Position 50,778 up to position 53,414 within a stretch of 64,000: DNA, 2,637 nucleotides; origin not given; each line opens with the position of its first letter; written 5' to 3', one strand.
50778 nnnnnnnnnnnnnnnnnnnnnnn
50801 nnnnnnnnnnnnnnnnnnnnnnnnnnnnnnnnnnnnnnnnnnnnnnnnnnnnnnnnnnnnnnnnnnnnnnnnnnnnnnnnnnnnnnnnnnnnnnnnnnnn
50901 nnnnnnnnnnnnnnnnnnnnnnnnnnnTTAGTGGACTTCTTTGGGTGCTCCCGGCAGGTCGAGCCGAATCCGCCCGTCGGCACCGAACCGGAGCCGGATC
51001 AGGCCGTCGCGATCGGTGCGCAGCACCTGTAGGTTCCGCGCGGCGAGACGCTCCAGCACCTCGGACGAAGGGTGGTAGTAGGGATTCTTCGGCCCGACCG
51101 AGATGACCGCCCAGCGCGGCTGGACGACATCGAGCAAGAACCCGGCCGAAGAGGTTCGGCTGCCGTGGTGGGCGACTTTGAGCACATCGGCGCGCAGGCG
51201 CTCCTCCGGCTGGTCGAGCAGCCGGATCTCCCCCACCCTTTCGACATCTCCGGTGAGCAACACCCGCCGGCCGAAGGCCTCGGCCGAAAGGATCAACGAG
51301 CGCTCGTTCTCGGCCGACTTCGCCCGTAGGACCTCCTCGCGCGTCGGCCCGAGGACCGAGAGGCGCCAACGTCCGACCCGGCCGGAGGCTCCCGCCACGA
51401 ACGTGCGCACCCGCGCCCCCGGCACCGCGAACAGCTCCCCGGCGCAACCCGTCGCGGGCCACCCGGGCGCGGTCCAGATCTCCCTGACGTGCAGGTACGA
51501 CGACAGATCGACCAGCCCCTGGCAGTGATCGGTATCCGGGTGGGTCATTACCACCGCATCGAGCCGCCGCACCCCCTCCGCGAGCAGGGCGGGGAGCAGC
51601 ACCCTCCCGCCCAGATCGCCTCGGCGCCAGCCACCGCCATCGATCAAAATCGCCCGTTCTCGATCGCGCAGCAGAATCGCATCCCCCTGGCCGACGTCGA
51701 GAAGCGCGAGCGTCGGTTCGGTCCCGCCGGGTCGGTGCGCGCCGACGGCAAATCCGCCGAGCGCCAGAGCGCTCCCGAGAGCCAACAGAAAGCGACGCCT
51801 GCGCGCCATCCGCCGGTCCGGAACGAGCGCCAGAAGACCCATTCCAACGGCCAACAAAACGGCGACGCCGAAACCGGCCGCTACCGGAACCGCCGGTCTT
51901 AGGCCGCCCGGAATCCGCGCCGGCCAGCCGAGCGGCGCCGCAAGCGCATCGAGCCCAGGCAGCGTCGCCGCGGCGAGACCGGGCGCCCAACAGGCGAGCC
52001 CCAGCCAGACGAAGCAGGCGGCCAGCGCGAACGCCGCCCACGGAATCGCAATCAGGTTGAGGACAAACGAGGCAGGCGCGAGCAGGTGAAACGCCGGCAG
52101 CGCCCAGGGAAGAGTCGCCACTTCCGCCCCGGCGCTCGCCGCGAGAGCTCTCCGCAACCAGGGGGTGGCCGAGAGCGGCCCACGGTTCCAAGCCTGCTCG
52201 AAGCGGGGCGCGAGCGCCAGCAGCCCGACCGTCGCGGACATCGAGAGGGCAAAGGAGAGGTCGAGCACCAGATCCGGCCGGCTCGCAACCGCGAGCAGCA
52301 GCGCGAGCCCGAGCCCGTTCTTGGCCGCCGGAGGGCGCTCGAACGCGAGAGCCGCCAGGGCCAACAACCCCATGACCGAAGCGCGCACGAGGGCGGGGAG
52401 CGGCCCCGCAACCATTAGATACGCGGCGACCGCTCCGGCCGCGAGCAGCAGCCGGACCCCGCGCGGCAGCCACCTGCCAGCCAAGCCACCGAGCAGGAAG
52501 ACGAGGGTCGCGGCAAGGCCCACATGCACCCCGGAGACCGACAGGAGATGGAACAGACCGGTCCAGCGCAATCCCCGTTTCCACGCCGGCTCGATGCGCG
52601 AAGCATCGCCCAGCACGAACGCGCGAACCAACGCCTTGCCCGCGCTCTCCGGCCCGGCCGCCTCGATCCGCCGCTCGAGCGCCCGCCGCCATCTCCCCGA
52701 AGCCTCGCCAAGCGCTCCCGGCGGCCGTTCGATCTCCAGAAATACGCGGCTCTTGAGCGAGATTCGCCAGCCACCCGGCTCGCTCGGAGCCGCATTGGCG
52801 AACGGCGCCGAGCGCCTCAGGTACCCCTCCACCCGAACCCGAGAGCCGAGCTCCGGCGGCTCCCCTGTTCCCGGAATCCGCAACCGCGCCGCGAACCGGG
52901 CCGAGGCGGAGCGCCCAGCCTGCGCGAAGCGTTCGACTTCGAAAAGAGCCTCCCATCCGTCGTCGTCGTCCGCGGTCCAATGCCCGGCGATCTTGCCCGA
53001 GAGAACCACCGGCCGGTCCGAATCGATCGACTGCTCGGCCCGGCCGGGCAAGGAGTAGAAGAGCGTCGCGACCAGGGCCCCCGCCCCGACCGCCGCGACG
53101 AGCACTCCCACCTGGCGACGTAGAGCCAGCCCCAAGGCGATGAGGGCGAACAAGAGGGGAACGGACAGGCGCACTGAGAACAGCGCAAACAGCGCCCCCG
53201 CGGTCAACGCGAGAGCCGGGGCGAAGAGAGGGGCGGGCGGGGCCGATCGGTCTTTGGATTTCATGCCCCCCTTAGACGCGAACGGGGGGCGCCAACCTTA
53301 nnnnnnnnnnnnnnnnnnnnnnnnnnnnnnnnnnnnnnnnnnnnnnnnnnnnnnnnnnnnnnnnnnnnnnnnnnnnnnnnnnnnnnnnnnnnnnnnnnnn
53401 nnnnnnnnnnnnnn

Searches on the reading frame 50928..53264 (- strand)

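Call 15: search_protein_families(library=pfam, proteins=[window:50928-53264:-], max_evalue=0.0001)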
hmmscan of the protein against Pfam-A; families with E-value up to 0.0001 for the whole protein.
window:50928-53264:- (778 aa): 4 families
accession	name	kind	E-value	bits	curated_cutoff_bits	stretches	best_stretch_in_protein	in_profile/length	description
PF03772.21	Competence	-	4.2e-42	144.8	23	1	217-478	2-263/270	Competence protein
PF00753.33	Lactamase_B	-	5.1e-14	53.1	22.7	1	523-723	2-194/196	Metallo-beta-lactamase superfamily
PF12706.13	Lactamase_B_2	-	9e-07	29.1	27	1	539-678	3-147/200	Beta-lactamase superfamily domain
PF13567.11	DUF4131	-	1.7e-06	28.3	31.6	1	33-157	25-138/165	Domain of unknown function (DUF4131)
